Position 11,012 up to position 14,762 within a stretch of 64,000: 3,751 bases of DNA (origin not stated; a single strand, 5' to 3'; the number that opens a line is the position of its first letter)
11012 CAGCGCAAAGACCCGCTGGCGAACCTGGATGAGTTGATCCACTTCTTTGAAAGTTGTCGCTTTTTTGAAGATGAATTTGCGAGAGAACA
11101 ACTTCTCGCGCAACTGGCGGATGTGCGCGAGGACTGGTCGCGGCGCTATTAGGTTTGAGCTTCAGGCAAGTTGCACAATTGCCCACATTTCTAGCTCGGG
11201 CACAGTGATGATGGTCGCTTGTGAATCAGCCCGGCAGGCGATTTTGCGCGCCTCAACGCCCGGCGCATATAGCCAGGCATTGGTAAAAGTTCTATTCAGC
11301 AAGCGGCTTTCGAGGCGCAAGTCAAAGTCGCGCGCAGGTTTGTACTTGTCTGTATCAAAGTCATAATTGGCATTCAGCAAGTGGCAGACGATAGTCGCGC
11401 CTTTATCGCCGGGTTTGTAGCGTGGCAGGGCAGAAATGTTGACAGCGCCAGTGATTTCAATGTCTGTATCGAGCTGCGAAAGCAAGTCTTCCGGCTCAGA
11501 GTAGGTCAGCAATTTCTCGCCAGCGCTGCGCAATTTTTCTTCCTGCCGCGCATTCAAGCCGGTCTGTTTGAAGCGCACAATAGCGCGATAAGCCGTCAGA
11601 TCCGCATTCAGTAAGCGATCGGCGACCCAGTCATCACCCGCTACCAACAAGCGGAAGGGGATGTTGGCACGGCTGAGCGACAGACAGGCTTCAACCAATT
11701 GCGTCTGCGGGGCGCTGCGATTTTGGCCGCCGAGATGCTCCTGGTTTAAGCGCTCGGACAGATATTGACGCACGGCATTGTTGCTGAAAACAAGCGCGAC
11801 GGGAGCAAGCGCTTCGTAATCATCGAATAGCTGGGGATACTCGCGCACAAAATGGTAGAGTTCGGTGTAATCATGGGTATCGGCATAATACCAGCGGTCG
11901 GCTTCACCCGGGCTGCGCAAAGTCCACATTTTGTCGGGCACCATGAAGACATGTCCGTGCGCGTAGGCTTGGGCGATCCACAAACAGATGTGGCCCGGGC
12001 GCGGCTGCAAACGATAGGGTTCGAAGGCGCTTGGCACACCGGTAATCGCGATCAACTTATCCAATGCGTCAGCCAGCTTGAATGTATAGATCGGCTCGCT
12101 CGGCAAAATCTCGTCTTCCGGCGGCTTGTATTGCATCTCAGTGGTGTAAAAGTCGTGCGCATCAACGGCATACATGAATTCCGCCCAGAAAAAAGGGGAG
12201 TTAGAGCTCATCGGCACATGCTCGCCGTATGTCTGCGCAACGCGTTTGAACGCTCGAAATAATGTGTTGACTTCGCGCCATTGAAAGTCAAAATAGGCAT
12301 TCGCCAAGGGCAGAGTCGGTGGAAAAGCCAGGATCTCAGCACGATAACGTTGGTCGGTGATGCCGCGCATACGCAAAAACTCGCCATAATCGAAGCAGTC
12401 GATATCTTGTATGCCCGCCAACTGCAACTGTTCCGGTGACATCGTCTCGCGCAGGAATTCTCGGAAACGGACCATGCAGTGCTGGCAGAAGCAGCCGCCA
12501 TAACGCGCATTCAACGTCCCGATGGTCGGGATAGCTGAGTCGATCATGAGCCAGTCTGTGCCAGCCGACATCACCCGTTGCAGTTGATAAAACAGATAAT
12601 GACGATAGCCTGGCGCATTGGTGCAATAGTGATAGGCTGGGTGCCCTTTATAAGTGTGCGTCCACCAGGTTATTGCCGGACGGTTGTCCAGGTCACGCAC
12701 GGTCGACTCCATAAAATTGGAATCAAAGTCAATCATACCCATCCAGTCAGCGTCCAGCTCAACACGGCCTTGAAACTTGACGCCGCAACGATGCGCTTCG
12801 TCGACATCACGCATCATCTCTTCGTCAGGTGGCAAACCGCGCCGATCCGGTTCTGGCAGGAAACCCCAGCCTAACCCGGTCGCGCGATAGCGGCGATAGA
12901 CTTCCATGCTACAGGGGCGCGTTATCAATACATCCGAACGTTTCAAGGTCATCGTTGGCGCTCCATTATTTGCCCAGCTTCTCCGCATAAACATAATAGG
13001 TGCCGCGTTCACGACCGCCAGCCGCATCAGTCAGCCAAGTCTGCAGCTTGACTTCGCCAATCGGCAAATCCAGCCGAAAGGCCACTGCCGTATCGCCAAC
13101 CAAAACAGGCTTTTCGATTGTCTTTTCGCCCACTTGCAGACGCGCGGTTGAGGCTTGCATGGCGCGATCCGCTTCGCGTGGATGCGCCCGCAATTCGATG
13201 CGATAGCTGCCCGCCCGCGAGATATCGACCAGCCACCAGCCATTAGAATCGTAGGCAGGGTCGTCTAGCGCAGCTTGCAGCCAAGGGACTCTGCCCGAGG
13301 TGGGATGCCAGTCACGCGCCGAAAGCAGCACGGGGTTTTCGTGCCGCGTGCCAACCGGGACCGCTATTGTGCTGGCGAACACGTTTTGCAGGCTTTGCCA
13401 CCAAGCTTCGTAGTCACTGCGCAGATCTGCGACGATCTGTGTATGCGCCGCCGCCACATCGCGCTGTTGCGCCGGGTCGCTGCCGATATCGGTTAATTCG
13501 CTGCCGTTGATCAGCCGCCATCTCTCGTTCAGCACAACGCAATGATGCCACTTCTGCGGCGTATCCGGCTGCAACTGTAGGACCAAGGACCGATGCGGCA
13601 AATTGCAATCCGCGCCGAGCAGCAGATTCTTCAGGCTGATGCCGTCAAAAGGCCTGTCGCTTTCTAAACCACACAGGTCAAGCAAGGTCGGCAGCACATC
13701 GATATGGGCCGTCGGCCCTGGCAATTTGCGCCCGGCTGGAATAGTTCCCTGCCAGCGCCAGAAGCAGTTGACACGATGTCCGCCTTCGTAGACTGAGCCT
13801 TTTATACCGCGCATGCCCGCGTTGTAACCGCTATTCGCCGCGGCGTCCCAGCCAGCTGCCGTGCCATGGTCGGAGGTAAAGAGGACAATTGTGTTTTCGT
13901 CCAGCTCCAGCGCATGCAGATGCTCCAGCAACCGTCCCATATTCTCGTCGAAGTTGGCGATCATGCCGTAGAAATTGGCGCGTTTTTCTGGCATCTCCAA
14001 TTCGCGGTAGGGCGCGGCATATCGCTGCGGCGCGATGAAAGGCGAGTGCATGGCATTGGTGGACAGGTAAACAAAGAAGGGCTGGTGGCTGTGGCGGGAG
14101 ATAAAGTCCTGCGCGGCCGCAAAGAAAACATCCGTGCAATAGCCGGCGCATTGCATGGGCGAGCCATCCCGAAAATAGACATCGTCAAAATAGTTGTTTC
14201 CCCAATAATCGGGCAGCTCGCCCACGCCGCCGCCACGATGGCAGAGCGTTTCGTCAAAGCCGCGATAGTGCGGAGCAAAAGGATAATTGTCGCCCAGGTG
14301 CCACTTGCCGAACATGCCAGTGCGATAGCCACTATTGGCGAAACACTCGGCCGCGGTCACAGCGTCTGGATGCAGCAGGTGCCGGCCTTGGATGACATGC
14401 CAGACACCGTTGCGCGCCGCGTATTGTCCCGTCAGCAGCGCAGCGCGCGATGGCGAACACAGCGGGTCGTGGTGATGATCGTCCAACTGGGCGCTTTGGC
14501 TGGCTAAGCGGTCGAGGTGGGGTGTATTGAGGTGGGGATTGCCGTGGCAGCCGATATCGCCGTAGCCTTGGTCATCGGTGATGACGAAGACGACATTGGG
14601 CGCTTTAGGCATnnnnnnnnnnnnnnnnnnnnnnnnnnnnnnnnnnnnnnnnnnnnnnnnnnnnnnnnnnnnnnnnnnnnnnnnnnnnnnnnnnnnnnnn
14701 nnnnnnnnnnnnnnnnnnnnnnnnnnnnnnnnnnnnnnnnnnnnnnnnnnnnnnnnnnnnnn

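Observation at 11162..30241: Cytoplasmic anhydrogalactose/agar-type polysaccharide utilisation locus in a putative non-Bacteroidota, non-Proteobacteria host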

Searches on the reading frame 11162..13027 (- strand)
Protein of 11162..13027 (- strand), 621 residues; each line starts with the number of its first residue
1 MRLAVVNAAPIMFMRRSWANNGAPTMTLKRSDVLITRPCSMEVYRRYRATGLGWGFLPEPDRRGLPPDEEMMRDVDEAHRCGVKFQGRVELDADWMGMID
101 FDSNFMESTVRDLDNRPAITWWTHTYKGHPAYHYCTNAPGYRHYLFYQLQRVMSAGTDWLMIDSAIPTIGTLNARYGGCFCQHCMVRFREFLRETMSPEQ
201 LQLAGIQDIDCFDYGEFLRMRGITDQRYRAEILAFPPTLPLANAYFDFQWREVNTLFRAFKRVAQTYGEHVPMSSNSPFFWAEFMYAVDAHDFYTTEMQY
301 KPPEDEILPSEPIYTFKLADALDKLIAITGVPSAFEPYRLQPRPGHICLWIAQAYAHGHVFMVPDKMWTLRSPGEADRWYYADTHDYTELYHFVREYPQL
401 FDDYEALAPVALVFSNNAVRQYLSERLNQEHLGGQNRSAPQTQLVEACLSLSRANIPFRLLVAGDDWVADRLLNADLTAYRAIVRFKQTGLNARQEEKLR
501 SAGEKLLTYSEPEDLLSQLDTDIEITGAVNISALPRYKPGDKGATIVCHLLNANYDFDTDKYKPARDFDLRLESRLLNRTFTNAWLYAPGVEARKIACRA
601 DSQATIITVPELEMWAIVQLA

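Call 3: search_protein_families(library=pfam, proteins=[window:11162-13027:-], max_evalue=0.01)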
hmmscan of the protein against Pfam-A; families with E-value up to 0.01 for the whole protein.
window:11162-13027:- (621 aa): 0 families

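Call 8: search_solved_structures(query=window:11162-13027:-, max_evalue=0.01)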
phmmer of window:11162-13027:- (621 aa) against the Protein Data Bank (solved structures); distinct sequences matched with E-value up to 0.01: 2.
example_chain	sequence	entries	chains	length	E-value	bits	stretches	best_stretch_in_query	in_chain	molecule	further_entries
9m0b_A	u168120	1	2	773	3.6e-35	124.7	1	44-621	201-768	Alpha-agarase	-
3tts_A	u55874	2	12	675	0.0015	20.2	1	132-383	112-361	Beta-galactosidase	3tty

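Call 18: search_solved_structures(query=window:11162-13027:-, max_evalue=1, show_alignments=1)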
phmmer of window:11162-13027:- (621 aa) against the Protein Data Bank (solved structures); distinct sequences matched with E-value up to 1: 2.
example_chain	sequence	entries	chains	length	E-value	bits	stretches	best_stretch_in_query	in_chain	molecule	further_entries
9m0b_A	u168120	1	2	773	3.6e-35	124.7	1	44-621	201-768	Alpha-agarase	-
3tts_A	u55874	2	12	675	0.0015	20.2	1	132-383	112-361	Beta-galactosidase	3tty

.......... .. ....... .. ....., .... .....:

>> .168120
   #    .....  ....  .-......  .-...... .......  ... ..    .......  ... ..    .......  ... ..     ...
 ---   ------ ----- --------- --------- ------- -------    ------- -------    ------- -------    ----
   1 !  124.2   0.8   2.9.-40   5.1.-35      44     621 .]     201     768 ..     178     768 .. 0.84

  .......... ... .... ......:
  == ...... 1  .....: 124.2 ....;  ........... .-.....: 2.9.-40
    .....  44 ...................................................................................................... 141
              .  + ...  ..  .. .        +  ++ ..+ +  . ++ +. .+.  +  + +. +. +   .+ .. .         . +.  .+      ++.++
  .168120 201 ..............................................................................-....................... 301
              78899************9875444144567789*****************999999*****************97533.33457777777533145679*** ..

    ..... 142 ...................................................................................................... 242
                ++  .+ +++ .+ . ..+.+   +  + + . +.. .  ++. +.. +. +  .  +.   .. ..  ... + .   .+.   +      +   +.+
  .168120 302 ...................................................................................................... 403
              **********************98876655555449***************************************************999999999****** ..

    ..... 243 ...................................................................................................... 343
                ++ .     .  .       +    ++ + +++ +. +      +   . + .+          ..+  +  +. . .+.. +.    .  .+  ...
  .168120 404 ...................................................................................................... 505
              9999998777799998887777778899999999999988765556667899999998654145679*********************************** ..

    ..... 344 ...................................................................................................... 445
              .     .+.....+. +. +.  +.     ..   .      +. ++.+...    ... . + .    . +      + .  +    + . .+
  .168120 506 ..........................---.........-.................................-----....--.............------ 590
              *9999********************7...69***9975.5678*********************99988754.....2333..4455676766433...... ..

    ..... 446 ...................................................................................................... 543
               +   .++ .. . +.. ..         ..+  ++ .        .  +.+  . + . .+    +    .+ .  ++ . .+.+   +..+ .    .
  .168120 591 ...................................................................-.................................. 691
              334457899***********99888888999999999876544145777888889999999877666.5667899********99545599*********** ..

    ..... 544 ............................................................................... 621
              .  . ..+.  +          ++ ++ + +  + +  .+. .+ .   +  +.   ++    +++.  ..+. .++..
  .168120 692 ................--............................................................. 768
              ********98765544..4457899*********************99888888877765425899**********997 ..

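Call 19: search_protein_families(library=ncbifam, proteins=[window:11162-13027:-], max_evalue=0.00001)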
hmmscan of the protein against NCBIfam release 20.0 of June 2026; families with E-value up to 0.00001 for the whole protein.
window:11162-13027:- (621 aa): 0 families

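Call 65: find_homologous_proteins(query=window:11162-12952:-, max_evalue=1e-20)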
Query window:11162-12952:- (596 aa): 138 proteins with E <= 1e-20 among 8000 candidates; the best 120 are listed.
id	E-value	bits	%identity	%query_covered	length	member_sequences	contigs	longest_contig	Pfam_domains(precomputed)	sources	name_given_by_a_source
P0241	0.0e+0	1408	99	100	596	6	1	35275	-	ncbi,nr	ncbi:MAG: hypothetical protein F4Z39_09345 [Chloroflexi bacterium]|nr:hypothetical protein [Chlorofl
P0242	0.0e+0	1180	83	100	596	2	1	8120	-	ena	-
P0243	0.0e+0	1171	83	100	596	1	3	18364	-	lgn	-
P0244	0.0e+0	1170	82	100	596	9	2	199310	-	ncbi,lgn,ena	-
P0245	0.0e+0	1086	76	100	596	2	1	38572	-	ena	-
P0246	0.0e+0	1076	76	100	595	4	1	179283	-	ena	-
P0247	0.0e+0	1073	74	100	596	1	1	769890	-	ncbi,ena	-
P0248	0.0e+0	1064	73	100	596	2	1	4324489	-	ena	-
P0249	0.0e+0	1061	74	100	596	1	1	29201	-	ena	-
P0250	0.0e+0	1024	70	100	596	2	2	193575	-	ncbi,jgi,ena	-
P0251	0.0e+0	1018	71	100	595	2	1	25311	-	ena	-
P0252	0.0e+0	1011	69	100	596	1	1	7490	-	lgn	-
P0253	0.0e+0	1010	69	100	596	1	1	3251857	-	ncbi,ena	-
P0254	1.9e-298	1009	69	100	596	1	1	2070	-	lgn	-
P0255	2.6e-298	1009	70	100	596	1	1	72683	-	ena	-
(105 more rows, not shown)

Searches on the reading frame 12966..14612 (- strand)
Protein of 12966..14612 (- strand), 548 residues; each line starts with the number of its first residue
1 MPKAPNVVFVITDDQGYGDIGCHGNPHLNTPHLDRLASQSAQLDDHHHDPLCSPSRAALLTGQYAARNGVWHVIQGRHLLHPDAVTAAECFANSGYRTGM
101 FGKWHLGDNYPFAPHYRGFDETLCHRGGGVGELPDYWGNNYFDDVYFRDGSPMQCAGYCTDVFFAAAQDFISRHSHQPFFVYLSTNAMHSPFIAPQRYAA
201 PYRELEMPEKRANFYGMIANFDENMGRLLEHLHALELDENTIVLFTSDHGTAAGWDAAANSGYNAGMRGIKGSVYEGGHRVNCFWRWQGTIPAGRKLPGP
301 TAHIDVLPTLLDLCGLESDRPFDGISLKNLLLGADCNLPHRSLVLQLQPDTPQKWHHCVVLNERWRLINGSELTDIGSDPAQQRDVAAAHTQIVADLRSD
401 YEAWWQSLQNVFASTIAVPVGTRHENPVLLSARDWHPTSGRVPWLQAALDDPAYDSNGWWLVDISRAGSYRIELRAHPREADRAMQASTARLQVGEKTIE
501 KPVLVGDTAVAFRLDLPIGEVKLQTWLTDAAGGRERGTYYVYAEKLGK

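Call 3: search_protein_families(library=pfam, proteins=[window:12966-14612:-], max_evalue=0.01)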
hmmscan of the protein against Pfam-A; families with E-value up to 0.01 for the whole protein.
window:12966-14612:- (548 aa): 4 families
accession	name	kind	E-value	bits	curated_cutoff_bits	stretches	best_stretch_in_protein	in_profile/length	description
PF00884.28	Sulfatase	-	1.3e-58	199.2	25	1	5-315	1-300/301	Sulfatase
PF01663.27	Phosphodiest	-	5.1e-07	30.1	23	1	214-253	184-223/342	Type I phosphodiesterase / nucleotide pyrophosphatase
PF02995.22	DUF229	-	3.6e-05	23.1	25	1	161-258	275-350/496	Protein of unknown function (DUF229)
PF16347.10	SGSH_C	-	5.5e-05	23.8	29.3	1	273-397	10-144/154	N-sulphoglucosamine sulphohydrolase, C-terminal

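Call 19: search_protein_families(library=ncbifam, proteins=[window:12966-14612:-], max_evalue=0.00001)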
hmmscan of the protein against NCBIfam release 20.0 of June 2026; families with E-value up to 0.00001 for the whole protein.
window:12966-14612:- (548 aa): 5 families
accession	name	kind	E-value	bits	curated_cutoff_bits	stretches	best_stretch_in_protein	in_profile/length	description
NF010322.0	PRK13759.1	equivalog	3.8e-38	131.2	481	2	211-389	267-439/486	arylsulfatase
TIGR03417.1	chol_sulfatase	equivalog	2.1e-28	99.5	433.45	2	209-406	250-441/500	choline-sulfatase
NF045661.1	HdlasePehA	equivalog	7.9e-22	77.5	900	2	207-332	277-393/506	phosphoric/sulfuric ester hydrolase PehA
NF052527.1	Mn_arylsulf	exception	3.8e-19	69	850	2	212-335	265-379/479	manganese-dependent arylsulfatase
NF053595.1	LptchSynLtaSGpos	equivalog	7.6e-07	28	970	1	139-319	355-531/626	lipoteichoic acid synthase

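Call 47: search_solved_structures(query=window:12966-14612:-, max_evalue=1e-30)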
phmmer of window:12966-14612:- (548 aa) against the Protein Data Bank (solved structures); distinct sequences matched with E-value up to 1e-30: 28.
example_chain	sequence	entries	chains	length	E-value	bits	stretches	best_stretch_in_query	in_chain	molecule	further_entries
6prm_A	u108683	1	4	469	6.7e-54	186.8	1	2-405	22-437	exo-4S-kappa carrageenan S1 sulfatase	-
6psm_A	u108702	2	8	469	1.5e-52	182.3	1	2-405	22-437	exo-4S-kappa carrageenan S1 sulfatase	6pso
6bia_A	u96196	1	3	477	1.9e-49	172.1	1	3-409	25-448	Sulfatase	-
6b0k_A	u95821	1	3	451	5.4e-48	167.3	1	4-409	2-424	Iota-carrageenan sulfatase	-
6b0j_A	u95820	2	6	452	5.4e-48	167.3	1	4-409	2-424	Iota-carrageenan sulfatase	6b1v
9fo1_A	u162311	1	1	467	4e-44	154.5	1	3-334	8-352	k-carrageenan sulfatase S1_16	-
7stt_A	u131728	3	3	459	7.7e-42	147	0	3-204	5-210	N-acetylgalactosamine-6-sulfatase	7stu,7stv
9hh3_A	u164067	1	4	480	1.1e-41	146.4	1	4-327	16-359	Sulfatase, family S1-19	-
4fdi_A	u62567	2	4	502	1.5e-41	146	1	2-332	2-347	N-acetylgalactosamine-6-sulfatase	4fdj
7ana_AAA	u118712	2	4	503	3.1e-41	145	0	157-395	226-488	N-acetylgalactosamine-6-sulfatase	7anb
9hh2_A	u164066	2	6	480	2.7e-40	141.9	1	4-327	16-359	Sulfatase, family S1-19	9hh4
7an1_AAA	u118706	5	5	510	1.7e-39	139.3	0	70-343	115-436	Arylsulfatase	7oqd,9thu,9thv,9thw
1p49_A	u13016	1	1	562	3.2e-39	138.3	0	4-109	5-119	STERYL-SULFATASE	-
8eg3_A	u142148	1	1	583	3.6e-39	138.2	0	4-109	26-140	Steryl-sulfatase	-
3ed4_A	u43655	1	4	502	5.8e-39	137.5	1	3-331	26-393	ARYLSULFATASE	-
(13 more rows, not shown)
